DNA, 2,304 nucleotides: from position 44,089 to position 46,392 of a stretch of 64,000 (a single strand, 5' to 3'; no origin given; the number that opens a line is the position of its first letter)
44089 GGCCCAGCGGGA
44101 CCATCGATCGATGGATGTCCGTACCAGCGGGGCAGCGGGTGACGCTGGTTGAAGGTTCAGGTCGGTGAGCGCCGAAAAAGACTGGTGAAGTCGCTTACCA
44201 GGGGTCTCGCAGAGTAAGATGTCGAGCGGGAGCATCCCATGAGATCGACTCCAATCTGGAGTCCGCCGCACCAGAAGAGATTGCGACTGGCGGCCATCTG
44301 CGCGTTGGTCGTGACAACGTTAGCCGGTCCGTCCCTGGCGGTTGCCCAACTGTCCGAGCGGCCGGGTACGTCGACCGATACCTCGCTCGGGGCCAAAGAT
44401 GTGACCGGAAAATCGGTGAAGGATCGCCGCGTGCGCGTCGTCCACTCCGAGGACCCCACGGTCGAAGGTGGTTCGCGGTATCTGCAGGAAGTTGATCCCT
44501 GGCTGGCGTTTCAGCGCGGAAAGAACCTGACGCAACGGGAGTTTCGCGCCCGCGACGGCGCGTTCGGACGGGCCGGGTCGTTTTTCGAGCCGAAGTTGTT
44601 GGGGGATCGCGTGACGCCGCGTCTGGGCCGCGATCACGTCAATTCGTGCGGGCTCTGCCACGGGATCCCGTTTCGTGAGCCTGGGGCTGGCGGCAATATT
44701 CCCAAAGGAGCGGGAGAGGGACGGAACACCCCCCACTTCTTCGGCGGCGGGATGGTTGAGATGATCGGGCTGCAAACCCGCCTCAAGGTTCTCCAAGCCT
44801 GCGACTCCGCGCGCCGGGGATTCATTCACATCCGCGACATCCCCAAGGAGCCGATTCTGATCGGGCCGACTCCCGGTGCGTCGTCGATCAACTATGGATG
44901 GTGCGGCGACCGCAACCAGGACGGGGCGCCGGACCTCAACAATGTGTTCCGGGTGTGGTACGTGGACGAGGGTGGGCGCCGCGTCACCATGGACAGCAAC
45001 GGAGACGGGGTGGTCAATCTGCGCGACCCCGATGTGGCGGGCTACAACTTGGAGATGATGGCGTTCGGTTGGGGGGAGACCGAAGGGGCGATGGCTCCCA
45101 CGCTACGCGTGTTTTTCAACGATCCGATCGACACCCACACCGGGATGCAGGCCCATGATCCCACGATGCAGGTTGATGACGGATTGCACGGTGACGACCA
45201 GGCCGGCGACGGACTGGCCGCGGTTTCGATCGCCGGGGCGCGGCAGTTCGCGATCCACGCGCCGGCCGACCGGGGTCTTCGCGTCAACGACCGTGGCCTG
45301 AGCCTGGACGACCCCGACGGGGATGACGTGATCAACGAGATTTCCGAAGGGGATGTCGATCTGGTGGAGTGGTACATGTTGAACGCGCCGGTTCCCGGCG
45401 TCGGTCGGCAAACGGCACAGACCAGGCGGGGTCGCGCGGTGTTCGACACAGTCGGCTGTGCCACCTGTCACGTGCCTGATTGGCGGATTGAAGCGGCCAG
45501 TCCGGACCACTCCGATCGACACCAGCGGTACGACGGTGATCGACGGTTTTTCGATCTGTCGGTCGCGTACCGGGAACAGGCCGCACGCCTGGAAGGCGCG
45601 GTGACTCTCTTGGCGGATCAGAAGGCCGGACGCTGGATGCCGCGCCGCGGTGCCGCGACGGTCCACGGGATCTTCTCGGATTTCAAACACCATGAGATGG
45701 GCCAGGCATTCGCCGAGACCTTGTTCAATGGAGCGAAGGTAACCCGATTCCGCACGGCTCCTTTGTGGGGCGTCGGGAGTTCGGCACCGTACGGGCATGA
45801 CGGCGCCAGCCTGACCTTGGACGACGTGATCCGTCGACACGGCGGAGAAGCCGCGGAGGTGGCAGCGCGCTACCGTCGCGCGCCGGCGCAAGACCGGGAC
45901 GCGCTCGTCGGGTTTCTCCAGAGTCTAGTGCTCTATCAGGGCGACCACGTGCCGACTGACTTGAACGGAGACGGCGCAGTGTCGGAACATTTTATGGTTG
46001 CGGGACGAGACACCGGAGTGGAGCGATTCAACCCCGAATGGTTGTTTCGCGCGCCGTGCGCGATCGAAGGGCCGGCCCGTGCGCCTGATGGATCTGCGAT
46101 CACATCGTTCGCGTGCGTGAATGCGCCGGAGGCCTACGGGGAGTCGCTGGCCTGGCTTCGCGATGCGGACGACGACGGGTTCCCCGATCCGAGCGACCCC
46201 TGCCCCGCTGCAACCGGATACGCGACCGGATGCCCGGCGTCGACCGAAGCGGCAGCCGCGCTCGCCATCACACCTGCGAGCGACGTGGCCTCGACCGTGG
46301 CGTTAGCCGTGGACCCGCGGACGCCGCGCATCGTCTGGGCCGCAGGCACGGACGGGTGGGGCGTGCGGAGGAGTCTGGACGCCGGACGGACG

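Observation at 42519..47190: Candidate new exported redox system: FG-GAP/ASPIC-UnbV lipoprotein plus di-heme enzyme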

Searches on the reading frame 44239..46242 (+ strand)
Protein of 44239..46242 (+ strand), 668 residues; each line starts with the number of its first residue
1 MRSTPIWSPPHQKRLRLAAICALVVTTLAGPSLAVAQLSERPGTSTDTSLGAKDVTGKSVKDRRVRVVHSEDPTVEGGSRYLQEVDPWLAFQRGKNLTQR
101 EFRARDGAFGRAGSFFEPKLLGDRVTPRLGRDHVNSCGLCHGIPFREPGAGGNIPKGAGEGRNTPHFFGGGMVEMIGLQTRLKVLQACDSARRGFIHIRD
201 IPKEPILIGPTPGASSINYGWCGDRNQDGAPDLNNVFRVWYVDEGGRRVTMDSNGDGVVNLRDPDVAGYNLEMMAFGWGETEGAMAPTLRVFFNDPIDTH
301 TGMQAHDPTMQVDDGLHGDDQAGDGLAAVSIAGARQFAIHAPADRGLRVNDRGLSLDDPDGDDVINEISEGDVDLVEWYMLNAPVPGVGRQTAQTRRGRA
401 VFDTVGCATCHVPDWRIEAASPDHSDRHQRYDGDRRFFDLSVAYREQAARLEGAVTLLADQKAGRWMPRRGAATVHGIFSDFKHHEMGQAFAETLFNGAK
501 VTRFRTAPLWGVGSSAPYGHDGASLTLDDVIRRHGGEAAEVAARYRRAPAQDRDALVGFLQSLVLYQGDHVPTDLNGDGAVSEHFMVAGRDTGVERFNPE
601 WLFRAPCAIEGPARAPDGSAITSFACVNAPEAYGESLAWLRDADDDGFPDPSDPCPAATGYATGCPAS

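Call 21: find_related_loci(query=A1, collection=genome_contigs, flank=10000)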
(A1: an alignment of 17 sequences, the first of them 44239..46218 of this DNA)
Query A1 (660 aa) in genome_contigs; peptide patterns used: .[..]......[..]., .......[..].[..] (x = any residue, [..] = any of these).
600 stretches matched a pattern (row limit reached: there are more); 15 encode a relative of the query (tblastn E <= 1e-3); 15 distinct loci.
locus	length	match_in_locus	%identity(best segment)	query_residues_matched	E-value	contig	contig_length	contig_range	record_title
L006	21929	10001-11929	77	18-660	0e+0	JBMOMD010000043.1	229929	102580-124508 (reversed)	MAG: Nitrospirota bacterium isolate Betzabe_MAG041 MAG041_43, whole genome shotgun sequence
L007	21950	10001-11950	48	10-660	0e+0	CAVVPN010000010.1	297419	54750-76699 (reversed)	MAG: uncultured Gemmataceae bacterium isolate MFD02579.bin.1.11 genome assembly, contig: contig_3971, whole genome shotg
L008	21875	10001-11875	51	16-660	0e+0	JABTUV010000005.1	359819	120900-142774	MAG: bacterium isolate H5_UNCL2 seq005, whole genome shotgun sequence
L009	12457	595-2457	49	36-660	0e+0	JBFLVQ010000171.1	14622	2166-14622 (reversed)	MAG: Acidobacteriota bacterium isolate MAG010 MAG010_171, whole genome shotgun sequence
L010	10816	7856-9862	46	1-660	0e+0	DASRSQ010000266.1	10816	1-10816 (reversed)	MAG TPA_asm: Gemmataceae bacterium isolate SMAG_U6095 k141_438511, whole genome shotgun sequence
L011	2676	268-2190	48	15-660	0e+0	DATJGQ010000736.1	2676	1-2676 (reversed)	MAG TPA_asm: Gemmataceae bacterium isolate SMAG_U15490 k141_1474323, whole genome shotgun sequence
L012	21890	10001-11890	48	32-660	0e+0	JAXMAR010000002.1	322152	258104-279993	MAG: Gemmataceae bacterium isolate STL-PLA15 C1.191.fa-2, whole genome shotgun sequence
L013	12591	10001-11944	47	1-650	1e-178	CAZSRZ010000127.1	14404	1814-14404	MAG TPA_asm: uncultured bacterium isolate SRP287453_co1_319 genome assembly, contig: NODE_7785_length_14404_cov_7.086835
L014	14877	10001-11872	46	11-660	3e-178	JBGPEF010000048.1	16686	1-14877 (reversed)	MAG: Tepidisphaeraceae bacterium isolate OBJ_0618_7090110_97 k141_7692702_length_16686_cov_13.0000, whole genome shotgun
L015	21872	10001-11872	43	14-660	5e-158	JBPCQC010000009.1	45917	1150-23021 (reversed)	MAG: Verrucomicrobiales bacterium isolate TH_ant_mag_198 S1Ck127_7362271_flag_0_multi_22.8874_len_45917, whole genome sh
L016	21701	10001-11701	45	39-650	1e-152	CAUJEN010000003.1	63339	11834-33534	MAG: Candidatus Eremiobacteraeota bacterium isolate KLAP168 genome assembly, contig: KLAP168_504803, whole genome shotgu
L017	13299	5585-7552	40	19-660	2e-129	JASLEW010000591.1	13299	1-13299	MAG: Thermoanaerobaculia bacterium isolate SHSU.bins.256 k141_19584491, whole genome shotgun sequence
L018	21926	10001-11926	52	12-660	0e+0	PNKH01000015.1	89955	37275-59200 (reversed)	MAG: Isosphaera sp. isolate PR.3.33 PR_1000063_89955, whole genome shotgun sequence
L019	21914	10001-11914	48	20-660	0e+0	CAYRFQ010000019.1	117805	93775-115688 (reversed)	MAG TPA_asm: uncultured Alcaligenaceae bacterium isolate SRP128890_co1_8 genome assembly, contig: NODE_215_length_117805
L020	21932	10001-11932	49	19-660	0e+0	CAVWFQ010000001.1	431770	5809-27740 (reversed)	MAG: uncultured Phycisphaerales bacterium isolate MFD09671.bin.2.102 genome assembly, contig: contig_25149, whole genome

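Call 31: search_solved_structures(query=A1, max_evalue=1, show_alignments=3)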
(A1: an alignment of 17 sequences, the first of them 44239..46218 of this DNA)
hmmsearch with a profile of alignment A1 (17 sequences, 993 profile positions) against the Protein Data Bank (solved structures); distinct sequences matched with E-value up to 1: 24.
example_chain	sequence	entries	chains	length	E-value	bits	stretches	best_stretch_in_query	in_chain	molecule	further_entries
3b7f_A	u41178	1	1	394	1.2e-12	50.1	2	695-865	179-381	Glycosyl hydrolase, BNR repeat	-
6mgj_A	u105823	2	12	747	5.1e-12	48.1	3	789-915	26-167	Xyloglucanase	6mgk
6mgl_A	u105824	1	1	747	5.8e-12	47.9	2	789-915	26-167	Xyloglucanase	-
6p2n_A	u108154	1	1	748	9.1e-12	47.2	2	789-915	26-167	Xyloglucanase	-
2ebs_A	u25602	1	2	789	2.4e-11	45.9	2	719-951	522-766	Oligoxyloglucan reducing end-specific cellobiohydrolase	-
1sqj_A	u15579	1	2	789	2.5e-11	45.8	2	720-951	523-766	oligoxyloglucan reducing-end-specific cellobiohydrolase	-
6p2m_A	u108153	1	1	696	4e-11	45.1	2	695-924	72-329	Type 3a cellulose-binding domain protein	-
2cn2_A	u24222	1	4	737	4.3e-11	45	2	790-914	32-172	BETA-1,4-XYLOGLUCAN HYDROLASE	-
2cn3_A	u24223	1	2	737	6.9e-11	44.3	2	791-914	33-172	BETA-1,4-XYLOGLUCAN HYDROLASE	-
1eb7_A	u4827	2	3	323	1.9e-06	29.7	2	482-542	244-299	CYTOCHROME C551 PEROXIDASE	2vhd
1nml_A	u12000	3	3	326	0.0095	17.4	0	482-542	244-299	di-haem cytochrome c peroxidase | Cytochrome c peroxidase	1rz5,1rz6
4aao_A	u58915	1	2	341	0.0098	17.3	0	482-543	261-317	CYTOCHROME C551 PEROXIDASE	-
4aal_A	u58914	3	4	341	0.0099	17.3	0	482-543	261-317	CYTOCHROME C551 PEROXIDASE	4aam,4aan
2c1u_A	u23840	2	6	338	0.016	16.6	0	482-541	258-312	DI-HAEM CYTOCHROME C PEROXIDASE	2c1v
6qkn_A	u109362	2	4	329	0.1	14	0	483-542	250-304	Cytochrome-c peroxidase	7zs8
6e1c_A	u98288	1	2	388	0.25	12.7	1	480-510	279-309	Di-heme enzyme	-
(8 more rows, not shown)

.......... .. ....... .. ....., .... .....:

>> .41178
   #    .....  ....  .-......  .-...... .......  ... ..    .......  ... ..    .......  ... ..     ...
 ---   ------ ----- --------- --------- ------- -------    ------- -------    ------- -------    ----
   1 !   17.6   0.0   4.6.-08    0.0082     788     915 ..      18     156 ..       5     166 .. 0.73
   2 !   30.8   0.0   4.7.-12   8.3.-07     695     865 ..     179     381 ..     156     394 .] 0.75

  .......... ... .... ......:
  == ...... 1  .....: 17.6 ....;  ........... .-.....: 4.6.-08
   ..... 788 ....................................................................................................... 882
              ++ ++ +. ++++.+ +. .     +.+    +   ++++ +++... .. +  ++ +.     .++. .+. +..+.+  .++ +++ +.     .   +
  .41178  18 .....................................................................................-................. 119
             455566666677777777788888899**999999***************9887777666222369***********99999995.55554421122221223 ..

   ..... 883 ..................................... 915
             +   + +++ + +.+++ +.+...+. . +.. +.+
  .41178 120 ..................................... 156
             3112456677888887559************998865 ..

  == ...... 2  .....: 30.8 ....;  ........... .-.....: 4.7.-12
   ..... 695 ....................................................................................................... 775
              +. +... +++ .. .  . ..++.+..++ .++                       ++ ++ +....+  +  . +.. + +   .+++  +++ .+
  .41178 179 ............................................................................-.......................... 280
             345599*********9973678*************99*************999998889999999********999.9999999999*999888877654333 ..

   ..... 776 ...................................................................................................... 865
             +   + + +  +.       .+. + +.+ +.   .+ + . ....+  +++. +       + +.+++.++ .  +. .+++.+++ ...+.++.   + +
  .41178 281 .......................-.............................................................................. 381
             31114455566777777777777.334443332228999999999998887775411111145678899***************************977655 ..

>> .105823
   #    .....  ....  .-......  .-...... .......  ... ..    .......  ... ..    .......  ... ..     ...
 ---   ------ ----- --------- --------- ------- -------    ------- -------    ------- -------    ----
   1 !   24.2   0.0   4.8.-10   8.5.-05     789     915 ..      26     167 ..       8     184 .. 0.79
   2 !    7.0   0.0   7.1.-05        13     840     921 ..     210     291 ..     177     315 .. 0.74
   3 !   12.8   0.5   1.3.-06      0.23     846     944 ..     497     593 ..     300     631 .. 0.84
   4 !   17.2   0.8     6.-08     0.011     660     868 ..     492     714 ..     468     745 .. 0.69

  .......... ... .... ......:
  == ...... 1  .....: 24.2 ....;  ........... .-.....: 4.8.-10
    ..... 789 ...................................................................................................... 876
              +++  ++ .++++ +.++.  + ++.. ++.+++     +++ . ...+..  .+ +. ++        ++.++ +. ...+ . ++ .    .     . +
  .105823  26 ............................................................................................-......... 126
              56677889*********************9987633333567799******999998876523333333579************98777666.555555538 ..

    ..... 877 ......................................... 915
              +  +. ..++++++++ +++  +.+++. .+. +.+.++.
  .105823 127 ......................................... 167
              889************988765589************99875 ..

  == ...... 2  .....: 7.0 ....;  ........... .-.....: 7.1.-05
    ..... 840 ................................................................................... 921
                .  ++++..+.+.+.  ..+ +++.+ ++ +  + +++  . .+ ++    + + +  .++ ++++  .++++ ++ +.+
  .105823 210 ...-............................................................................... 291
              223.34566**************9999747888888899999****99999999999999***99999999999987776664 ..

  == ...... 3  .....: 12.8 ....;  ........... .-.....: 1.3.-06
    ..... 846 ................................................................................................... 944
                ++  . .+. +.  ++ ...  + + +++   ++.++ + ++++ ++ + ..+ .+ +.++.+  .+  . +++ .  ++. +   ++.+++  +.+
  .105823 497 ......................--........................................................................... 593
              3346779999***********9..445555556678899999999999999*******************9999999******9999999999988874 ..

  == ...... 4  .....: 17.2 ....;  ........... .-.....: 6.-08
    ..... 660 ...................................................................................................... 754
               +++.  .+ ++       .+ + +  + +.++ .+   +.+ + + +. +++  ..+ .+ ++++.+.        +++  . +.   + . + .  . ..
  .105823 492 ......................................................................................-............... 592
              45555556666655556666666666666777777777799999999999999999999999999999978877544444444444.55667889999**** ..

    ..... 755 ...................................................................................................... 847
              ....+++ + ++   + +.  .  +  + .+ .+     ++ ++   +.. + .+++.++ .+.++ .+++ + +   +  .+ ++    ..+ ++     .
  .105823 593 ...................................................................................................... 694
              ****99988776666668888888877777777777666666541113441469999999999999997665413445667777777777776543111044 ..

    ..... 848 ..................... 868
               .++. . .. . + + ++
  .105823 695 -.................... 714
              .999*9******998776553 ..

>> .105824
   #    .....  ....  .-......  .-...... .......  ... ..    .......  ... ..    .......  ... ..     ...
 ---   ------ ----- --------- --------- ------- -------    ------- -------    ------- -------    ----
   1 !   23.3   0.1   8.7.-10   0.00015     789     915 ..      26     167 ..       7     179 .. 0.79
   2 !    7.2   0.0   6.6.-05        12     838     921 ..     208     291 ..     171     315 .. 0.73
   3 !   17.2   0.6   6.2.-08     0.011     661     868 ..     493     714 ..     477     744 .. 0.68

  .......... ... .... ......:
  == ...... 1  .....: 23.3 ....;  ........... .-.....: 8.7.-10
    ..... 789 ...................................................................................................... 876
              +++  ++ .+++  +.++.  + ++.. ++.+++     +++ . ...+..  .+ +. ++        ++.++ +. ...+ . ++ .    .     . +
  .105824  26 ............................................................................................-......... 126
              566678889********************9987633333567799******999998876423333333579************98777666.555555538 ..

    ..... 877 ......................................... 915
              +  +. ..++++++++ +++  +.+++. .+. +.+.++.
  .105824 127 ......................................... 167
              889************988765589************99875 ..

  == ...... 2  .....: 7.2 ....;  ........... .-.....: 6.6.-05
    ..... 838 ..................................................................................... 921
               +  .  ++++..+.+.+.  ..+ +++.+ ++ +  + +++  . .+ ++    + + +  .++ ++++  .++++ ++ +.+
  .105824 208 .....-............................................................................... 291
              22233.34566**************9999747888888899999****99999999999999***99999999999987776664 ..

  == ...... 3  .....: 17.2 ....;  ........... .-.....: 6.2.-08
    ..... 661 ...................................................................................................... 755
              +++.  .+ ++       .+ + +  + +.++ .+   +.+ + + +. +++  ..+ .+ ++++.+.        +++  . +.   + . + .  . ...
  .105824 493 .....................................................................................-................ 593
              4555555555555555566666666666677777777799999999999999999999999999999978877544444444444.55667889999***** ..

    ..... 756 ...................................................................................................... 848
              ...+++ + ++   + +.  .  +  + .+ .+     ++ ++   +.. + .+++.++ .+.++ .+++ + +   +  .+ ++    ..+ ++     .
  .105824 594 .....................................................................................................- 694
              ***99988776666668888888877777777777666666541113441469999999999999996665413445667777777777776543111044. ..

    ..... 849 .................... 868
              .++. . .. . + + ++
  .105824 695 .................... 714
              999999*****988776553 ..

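Call 43: search_protein_families(library=pfam, proteins=[L017:2900-4500:+], max_evalue=0.001)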
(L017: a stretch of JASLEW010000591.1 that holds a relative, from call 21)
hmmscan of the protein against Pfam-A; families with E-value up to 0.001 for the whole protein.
L017:2900-4500:+ (533 aa): 3 families
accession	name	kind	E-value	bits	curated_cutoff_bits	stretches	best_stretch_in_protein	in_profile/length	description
PF13517.12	FG-GAP_3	-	2.2e-23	83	26.9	2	27-99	1-61/61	FG-GAP-like repeat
PF07593.17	UnbV_ASPIC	-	9.6e-11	41.9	23.4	1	459-514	1-53/68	ASPIC and UnbV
PF01839.29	FG-GAP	-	6.7e-08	32.7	22.1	0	82-104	3-25/37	FG-GAP repeat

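Call 57: search_protein_families(library=ncbifam, proteins=[L006:7459-8607:+, L006:8604-9986:+], max_evalue=1)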
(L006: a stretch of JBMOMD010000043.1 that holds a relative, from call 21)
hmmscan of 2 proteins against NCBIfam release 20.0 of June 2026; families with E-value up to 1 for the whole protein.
L006:7459-8607:+ (382 aa): 0 families

L006:8604-9986:+ (460 aa): 0 families

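Call 75: predict_structure(alignment_id=A5)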
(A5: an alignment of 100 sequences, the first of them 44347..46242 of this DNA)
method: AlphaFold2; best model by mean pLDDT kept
length: 632 residues; sequences in the alignment: 100
mean_pLDDT: 86.3   pTM: 0.90
mean pLDDT of the five models: 86.3, 85.3, 85.1, 84.7, 80.4
residues with pLDDT >= 90: 412; 70-90: 129; 50-70: 48; < 50: 43
segments of 3 or more residues with pLDDT < 50: 77-82, 102-109, 112-123, 125-129, 278-285
pLDDT, mean of each block of 10 residues (from residue 1): 82 86 89 97 98 95 82 60 50 53 47 42 48 91 97 95 95 97 97 94 93 72 88 92 63 85 81 69 58 94 88 92 89 95 93 96 98 96 96 96 96 96 97 96 94 85 84 80 77 94 97 98 93 90 95 92 93 92 92 95 95 94 89 64
secondary structure, 60 per line:
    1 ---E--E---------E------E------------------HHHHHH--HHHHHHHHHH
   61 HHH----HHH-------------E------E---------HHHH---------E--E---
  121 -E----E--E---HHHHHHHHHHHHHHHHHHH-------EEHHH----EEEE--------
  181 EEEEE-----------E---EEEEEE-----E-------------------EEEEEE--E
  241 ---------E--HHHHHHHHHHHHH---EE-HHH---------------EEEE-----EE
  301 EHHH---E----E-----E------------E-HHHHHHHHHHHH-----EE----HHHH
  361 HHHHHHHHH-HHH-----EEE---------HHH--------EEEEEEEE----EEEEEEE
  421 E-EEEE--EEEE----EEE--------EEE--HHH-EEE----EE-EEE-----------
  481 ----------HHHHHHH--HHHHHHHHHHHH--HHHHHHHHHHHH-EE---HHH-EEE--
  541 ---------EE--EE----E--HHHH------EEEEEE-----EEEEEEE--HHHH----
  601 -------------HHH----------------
elements in order: H43-48 H51-63 H101-104 H134-152 E169-172 E181-185 E201-206 E232-237 H253-265 E290-293 E299-301 H334-345 H357-369 E379-381 E402-409 E414-421 E423-426 E429-432 E437-439 E448-450 E457-459 E467-469 H491-497 H500-511 H514-525 E536-538 H563-566 E573-578 E584-590 H593-596
